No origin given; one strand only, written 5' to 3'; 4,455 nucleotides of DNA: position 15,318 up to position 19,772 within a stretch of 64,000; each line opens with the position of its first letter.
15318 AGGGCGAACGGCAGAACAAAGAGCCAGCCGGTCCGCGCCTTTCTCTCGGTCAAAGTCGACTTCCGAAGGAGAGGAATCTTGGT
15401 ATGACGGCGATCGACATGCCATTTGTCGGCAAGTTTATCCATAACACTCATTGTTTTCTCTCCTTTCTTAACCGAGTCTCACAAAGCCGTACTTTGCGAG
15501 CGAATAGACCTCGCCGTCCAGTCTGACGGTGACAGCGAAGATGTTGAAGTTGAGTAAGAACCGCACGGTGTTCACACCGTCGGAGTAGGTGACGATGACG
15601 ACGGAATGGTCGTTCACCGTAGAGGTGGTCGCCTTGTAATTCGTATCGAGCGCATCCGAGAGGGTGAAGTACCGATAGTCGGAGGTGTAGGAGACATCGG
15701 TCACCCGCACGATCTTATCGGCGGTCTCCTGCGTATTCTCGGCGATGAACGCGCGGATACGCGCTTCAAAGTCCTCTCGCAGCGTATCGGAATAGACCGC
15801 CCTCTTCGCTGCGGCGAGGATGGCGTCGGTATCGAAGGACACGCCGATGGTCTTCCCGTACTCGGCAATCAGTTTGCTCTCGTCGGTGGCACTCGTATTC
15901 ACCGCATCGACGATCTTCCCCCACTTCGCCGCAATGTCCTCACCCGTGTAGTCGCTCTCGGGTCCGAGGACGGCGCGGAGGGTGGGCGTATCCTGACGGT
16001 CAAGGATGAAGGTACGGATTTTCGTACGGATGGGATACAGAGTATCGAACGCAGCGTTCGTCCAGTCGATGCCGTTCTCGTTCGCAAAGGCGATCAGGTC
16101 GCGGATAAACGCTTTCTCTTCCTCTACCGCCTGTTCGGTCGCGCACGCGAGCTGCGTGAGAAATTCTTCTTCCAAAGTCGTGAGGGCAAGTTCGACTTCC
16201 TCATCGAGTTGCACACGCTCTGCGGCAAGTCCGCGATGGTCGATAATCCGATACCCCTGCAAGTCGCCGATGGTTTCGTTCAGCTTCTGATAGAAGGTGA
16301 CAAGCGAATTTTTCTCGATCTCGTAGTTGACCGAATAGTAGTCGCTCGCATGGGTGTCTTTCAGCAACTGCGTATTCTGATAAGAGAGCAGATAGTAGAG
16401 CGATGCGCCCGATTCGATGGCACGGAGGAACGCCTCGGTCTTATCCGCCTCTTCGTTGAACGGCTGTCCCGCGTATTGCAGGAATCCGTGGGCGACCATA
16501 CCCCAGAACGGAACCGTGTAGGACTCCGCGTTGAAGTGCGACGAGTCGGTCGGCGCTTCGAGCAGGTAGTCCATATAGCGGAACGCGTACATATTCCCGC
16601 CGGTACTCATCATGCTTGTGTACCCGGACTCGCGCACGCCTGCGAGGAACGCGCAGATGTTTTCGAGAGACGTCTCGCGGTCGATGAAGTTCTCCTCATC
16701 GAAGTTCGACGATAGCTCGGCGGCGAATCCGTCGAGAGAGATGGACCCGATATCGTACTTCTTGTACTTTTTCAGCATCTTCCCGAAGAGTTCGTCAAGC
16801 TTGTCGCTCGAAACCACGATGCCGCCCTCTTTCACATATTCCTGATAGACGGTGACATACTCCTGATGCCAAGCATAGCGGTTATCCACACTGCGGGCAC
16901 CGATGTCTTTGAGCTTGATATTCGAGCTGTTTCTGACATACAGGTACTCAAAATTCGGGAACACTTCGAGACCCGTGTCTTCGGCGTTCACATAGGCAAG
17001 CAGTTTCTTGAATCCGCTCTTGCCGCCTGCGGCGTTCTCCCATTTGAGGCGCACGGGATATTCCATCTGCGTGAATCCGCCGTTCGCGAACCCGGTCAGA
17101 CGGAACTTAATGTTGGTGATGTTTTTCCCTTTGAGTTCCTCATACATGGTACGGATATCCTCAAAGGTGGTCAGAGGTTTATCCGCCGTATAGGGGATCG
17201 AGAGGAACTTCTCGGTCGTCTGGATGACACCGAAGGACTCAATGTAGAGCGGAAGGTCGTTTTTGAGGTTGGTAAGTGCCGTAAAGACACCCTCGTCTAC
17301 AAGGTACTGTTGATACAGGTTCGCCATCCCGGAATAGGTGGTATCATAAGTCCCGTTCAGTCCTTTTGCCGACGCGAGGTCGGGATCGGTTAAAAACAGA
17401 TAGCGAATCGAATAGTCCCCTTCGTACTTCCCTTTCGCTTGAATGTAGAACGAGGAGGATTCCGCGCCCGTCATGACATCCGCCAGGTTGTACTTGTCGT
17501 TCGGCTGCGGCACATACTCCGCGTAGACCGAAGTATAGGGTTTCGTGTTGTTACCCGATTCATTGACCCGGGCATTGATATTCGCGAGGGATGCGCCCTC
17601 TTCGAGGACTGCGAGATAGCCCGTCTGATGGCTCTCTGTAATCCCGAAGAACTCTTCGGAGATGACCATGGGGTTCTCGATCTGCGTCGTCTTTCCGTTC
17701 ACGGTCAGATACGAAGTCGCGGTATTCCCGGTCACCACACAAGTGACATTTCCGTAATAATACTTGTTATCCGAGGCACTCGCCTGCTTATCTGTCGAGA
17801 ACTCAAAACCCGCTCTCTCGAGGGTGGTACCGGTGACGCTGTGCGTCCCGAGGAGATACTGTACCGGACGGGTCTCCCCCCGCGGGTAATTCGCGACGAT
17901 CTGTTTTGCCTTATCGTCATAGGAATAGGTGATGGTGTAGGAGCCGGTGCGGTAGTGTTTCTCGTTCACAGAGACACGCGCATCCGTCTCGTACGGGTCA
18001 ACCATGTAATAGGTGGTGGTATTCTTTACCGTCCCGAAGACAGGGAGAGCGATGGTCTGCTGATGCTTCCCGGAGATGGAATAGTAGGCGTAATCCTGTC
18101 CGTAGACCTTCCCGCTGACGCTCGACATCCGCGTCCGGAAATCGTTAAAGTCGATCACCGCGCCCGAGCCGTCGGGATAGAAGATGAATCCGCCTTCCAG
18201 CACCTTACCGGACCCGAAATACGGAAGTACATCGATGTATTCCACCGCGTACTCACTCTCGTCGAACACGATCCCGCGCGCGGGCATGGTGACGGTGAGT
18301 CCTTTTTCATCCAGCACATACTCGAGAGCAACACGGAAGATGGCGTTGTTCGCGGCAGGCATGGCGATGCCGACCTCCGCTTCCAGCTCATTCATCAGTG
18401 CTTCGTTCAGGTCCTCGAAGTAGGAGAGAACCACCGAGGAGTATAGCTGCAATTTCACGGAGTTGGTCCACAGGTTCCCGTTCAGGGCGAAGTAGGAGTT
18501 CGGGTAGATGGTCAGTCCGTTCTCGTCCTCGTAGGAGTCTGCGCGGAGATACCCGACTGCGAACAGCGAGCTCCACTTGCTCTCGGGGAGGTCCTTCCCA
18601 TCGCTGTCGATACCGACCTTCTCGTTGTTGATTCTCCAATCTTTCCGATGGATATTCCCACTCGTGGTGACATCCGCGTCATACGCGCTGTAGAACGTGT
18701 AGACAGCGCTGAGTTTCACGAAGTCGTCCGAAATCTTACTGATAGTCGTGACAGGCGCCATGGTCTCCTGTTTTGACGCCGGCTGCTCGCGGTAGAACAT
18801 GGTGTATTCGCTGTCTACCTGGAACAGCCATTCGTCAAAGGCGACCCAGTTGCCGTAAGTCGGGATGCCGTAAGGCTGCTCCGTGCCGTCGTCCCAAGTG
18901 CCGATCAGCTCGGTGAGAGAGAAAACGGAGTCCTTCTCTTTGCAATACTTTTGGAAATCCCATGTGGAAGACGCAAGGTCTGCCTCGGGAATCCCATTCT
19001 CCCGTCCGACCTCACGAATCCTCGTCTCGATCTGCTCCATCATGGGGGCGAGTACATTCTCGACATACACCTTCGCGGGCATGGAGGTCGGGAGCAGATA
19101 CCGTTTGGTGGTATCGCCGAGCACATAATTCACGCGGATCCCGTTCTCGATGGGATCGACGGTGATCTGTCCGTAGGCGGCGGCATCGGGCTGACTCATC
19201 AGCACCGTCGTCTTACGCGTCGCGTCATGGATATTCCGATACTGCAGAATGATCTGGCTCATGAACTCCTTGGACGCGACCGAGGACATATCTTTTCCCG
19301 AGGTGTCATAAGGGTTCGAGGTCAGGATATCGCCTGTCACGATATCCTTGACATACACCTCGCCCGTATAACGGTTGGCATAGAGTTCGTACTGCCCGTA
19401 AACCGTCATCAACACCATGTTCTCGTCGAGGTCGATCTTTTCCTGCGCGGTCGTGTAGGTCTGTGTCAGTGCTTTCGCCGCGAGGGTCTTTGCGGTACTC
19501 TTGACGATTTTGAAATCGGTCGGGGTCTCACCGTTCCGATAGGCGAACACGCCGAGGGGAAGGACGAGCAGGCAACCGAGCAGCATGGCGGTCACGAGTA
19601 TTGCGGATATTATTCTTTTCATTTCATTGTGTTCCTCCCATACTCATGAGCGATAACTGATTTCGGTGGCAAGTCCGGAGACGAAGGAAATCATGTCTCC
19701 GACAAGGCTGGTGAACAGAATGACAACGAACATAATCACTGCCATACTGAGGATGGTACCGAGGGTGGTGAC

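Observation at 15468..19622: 1384-aa secreted protein with no recognisable catalytic signature in the middle of a transporter operon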

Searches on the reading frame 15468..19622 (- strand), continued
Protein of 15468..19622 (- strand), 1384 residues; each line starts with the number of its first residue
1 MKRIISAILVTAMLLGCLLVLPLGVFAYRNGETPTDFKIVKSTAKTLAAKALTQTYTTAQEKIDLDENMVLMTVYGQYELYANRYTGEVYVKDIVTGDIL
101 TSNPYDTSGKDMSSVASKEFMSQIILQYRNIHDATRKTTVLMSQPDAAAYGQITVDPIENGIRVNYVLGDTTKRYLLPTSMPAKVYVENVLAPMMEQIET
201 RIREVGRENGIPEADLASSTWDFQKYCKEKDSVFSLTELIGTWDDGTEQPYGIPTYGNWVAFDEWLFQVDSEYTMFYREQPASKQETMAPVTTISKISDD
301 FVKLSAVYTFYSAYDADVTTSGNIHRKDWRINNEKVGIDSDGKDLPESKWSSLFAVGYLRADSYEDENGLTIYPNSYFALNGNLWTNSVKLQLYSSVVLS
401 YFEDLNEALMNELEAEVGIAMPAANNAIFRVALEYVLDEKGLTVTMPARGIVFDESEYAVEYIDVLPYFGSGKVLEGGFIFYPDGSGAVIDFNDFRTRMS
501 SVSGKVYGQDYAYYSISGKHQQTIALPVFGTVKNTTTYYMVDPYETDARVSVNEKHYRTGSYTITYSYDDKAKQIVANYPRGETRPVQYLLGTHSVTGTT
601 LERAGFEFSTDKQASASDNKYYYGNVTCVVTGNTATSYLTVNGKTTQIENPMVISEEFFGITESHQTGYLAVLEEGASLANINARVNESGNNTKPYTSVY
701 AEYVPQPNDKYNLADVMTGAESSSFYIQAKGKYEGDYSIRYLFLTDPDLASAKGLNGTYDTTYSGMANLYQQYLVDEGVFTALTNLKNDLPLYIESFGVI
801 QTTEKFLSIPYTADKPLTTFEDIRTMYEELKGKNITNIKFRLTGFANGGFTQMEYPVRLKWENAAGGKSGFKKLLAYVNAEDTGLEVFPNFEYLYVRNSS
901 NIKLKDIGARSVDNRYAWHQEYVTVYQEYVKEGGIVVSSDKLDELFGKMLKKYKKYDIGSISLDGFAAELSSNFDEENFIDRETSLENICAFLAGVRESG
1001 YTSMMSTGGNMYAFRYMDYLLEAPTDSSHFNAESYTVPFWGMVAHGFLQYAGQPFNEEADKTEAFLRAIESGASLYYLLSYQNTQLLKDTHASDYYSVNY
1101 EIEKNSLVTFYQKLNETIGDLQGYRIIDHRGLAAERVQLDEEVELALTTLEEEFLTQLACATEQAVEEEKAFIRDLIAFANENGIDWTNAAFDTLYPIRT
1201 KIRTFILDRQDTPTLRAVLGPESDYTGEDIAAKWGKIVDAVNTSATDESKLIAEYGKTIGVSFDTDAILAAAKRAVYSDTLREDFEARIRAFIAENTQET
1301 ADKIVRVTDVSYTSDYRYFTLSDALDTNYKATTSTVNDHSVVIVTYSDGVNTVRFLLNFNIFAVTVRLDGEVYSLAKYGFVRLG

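Call 73: list_cluster_members(proteins=[P0006, P0013, P0016, P0017, P0025, P0032, P0039, P0046, P0058, P0104])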
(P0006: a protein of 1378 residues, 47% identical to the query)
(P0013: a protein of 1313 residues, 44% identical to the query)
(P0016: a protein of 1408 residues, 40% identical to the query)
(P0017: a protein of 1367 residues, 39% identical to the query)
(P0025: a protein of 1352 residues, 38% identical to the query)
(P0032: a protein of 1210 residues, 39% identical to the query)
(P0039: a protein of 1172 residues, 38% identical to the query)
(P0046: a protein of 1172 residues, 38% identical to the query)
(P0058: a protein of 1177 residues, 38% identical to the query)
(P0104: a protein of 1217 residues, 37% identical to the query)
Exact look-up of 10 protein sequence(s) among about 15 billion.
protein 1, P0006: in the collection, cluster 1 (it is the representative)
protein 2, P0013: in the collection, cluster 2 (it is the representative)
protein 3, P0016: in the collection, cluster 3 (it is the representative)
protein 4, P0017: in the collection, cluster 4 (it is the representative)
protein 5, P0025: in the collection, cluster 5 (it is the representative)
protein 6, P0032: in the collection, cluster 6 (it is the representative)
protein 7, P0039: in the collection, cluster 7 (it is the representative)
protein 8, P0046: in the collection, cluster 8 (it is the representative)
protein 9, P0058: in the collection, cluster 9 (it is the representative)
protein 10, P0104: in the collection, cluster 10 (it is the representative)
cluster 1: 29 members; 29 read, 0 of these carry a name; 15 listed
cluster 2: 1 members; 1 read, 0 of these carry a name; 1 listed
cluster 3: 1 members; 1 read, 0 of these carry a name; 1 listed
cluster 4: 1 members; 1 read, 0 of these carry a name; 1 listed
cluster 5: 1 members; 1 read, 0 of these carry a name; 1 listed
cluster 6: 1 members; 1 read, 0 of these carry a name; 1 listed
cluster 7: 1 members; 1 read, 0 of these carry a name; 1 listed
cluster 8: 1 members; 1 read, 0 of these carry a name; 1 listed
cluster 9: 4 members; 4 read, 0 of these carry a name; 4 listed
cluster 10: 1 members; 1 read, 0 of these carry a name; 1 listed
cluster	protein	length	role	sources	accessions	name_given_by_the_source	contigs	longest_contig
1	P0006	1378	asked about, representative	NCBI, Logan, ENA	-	-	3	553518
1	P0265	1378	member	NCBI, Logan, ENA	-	-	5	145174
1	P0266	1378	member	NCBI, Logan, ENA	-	-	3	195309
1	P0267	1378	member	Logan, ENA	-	-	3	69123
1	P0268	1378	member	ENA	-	-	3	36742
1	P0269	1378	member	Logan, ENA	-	-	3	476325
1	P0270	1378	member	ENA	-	-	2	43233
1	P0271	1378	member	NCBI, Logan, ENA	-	-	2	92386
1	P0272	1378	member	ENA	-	-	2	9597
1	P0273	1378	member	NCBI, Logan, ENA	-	-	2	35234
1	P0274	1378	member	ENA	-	-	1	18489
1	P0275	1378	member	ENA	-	-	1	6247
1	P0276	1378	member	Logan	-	-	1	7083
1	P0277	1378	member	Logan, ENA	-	-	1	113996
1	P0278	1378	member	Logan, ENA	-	-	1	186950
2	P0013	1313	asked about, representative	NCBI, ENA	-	-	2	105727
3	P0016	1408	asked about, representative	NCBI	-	-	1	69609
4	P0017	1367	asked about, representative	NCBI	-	-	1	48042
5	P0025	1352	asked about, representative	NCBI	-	-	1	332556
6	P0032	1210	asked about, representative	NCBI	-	-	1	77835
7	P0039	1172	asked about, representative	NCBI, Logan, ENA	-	-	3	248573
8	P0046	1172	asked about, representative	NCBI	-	-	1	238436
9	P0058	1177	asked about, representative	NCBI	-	-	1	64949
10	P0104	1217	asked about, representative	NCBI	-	-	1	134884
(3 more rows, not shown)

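Call 87: search_protein_families(library=ncbifam, proteins=[L001:1011-2033:-], max_evalue=0.00001)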
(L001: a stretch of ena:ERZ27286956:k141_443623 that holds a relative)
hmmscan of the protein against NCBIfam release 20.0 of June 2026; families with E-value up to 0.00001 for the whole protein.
L001:1011-2033:- (341 aa): 14 families
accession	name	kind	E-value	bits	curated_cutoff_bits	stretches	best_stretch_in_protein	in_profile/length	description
TIGR00744.1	ROK_glcA_fam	subfamily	4.1e-70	236.6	260.35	1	26-339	1-307/318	ROK family glucokinase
NF047937.1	TransRegNagC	equivalog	4.3e-38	131.6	650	1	22-333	78-377/399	DNA-binding transcriptional regulator NagC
NF003461.0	PRK05082.1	subfamily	1.1e-37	130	283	2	25-227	3-197/291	N-acetylmannosamine kinase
NF009835.0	PRK13310.1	equivalog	1.8e-37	129.3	380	1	23-339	1-299/303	N-acetylglucosamine kinase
NF007251.0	PRK09698.1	equivalog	1.4e-35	123.1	253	2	24-228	7-208/304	allose kinase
NF007108.0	PRK09557.1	equivalog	4.2e-33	114.9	443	1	24-339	2-299/303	fructokinase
NF047821.1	NactlManKinNanK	equivalog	5.7e-33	114.7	450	1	23-338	1-284/288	N-acetylmannosamine kinase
NF049930.1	TransRegMlc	equivalog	9.8e-33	114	530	1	22-337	84-387/405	sugar metabolism global transcriptional regulator Mlc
NF045551.1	GK_Pyrobac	equivalog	2.4e-31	109.1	500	1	25-339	2-279/294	ATP-dependent glucokinase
NF042998.1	bglucokin_BglK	equivalog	4e-29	101.8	550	1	27-336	5-281/291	beta-glucoside kinase BglK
NF009836.0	PRK13311.1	equivalog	1.6e-24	86.6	551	1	24-217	2-198/256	N-acetyl-D-glucosamine kinase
NF045942.1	PolPhglucPhase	equivalog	8.2e-18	65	250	1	26-189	3-156/242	polyphosphate--glucose phosphotransferase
NF045550.1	FrctkaseScrK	equivalog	8.3e-12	45.1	400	1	24-192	4-162/293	fructokinase ScrK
NF046058.1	NagK_SO3507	equivalog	2.8e-06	27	370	0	24-300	10-267/295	N-acetylglucosamine kinase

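Call 88: find_encoding_contigs(protein=P0039, flank=10000, max_places=1)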
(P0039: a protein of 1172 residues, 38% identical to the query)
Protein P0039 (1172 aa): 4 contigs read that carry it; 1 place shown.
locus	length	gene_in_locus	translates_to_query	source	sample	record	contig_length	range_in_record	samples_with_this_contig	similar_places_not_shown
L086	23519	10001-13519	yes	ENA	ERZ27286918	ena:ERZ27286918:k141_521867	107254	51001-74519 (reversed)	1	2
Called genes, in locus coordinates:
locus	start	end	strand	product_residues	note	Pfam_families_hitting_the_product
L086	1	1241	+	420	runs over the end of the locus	PF00266:Aminotran_5, PF00155:Aminotran_1_2, PF01041:DegT_DnrJ_EryC1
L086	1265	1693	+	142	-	PF01592:NifU_N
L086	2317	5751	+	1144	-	-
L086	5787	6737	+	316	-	PF00528:BPD_transp_1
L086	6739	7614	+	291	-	PF00528:BPD_transp_1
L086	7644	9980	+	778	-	PF06739:SBBP (faint), PF01436:NHL (faint), PF04893:Yip1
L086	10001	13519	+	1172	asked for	PF18952:DUF5696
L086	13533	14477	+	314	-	PF00528:BPD_transp_1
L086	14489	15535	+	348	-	PF00528:BPD_transp_1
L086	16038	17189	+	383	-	PF13433:Peripla_BP_5, PF13458:Peripla_BP_6, PF01094:ANF_receptor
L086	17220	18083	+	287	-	PF02653:BPD_transp_2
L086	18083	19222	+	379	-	PF02653:BPD_transp_2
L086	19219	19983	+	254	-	PF00005:ABC_tran, PF13304:AAA_21 (faint), PF12399:BCA_ABC_TP_C (weak)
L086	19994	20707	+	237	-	PF00005:ABC_tran, PF13304:AAA_21 (weak)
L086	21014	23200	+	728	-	PF00496:SBP_bac_5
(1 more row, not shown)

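Call 89: find_encoding_contigs(protein=P0025, flank=10000, max_places=1)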
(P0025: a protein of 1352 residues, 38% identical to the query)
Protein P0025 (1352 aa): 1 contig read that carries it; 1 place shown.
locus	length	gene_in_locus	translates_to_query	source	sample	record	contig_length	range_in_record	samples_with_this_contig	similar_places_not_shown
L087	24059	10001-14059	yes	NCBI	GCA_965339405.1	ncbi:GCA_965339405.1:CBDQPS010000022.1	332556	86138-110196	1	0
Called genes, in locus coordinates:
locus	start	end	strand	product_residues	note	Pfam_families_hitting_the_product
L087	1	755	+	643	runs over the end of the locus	PF00664:ABC_membrane (faint), PF00005:ABC_tran, PF13304:AAA_21 (faint)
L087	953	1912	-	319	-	PF00480:ROK, PF01869:BcrAD_BadFG (faint)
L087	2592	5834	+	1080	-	-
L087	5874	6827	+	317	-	PF00528:BPD_transp_1 (weak)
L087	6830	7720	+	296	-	PF00528:BPD_transp_1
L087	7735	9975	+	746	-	PF04893:Yip1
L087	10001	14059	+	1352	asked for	PF18952:DUF5696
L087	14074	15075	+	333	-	PF00528:BPD_transp_1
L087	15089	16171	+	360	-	PF00528:BPD_transp_1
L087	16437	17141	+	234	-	PF13353:Fer4_12, PF04055:Radical_SAM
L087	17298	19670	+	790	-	PF03477:ATP-cone, PF13597:NRDD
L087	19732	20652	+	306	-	PF00890:FAD_binding_2, PF01266:DAO (weak), PF03486:HI0933_like (weak), PF07992:Pyr_redox_2, PF12831:FAD_oxidored, PF13450:NAD_binding_8 (weak), PF13738:Pyr_redox_3 (weak), PF13738:Pyr_redox_3, +4 more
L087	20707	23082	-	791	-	PF02574:S-methyl_trans, PF00809:Pterin_bind, PF02607:B12-binding_2, PF02310:B12-binding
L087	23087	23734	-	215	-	PF02965:Met_synt_B12 (faint)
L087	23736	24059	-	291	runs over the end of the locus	PF02219:MTHFR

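Call 90: find_encoding_contigs(protein=P0092, flank=10000, max_places=1)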
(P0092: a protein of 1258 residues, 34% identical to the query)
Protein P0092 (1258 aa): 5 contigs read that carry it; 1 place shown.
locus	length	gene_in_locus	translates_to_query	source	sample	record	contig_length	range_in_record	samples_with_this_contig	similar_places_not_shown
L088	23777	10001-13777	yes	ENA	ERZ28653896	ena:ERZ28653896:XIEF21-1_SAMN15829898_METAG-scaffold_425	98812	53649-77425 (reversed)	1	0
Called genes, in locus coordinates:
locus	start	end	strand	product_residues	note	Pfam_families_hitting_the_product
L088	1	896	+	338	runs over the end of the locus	PF00149:Metallophos (weak)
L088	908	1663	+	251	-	PF02535:Zip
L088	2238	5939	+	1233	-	PF13416:SBP_bac_8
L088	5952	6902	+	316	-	PF00528:BPD_transp_1 (faint)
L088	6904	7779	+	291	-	PF00528:BPD_transp_1 (faint)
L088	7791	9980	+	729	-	PF01436:NHL (faint), PF04893:Yip1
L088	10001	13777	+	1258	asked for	PF18952:DUF5696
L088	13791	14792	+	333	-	PF00528:BPD_transp_1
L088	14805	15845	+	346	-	PF00528:BPD_transp_1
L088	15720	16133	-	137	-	-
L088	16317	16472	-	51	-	-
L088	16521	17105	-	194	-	PF00578:AhpC-TSA, PF08534:Redoxin, PF00085:Thioredoxin (weak), PF13905:Thioredoxin_8 (weak)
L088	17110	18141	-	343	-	PF00793:DAHP_synth_1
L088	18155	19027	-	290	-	PF02153:PDH_N, PF20463:PDH_C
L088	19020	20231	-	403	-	PF00275:EPSP_synthase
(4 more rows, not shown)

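Call 91: find_encoding_contigs(protein=P0116, flank=10000, max_places=1)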
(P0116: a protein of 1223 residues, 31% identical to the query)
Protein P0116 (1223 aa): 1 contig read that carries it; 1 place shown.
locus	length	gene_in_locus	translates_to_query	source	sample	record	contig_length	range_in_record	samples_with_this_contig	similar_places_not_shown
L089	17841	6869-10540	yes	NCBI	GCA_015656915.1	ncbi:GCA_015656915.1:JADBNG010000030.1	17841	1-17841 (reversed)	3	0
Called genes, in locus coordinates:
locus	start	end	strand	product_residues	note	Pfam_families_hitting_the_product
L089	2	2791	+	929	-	?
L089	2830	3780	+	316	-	PF00528:BPD_transp_1 (weak)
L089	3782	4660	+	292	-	PF00528:BPD_transp_1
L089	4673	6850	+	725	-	PF06739:SBBP (faint), PF01436:NHL (weak), PF04893:Yip1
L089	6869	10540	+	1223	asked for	PF18952:DUF5696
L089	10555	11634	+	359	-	PF00528:BPD_transp_1 (weak)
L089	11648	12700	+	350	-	PF00528:BPD_transp_1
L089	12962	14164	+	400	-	PF13433:Peripla_BP_5, PF13458:Peripla_BP_6, PF01094:ANF_receptor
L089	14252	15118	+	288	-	PF02653:BPD_transp_2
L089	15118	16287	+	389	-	PF02653:BPD_transp_2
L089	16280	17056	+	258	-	PF00005:ABC_tran, PF13304:AAA_21 (faint), PF12399:BCA_ABC_TP_C (weak)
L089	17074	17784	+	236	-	PF02463:SMC_N (faint), PF00005:ABC_tran, PF13304:AAA_21 (weak)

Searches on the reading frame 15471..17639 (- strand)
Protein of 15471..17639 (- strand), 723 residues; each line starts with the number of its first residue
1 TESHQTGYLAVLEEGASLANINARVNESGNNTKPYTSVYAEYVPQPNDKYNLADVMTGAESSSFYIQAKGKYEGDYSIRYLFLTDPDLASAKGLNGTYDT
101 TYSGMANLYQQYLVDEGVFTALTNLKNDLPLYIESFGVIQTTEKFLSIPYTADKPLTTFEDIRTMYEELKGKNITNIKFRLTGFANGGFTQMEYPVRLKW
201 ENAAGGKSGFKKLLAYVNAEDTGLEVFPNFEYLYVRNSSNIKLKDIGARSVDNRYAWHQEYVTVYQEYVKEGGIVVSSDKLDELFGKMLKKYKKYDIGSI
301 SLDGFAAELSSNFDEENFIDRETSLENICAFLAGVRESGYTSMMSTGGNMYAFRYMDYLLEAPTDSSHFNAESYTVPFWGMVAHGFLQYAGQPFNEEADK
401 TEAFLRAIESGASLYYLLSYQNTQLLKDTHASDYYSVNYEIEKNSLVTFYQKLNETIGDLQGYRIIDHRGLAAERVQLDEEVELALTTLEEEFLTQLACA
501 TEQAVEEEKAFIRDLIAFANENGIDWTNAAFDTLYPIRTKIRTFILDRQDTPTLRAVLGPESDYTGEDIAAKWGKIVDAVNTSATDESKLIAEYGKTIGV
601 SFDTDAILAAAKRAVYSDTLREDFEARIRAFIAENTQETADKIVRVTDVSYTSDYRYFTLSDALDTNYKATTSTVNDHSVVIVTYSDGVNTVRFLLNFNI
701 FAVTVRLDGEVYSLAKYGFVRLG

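Call 22: search_protein_families(library=pfam, proteins=[window:15471-17639:-], max_evalue=10)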
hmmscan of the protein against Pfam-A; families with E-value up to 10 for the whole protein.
window:15471-17639:- (723 aa): 1 family
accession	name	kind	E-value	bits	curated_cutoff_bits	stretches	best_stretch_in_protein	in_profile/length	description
PF18952.6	DUF5696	-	1.1e-103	348.3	25.6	1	5-474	133-579/612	Family of unknown function (DUF5696)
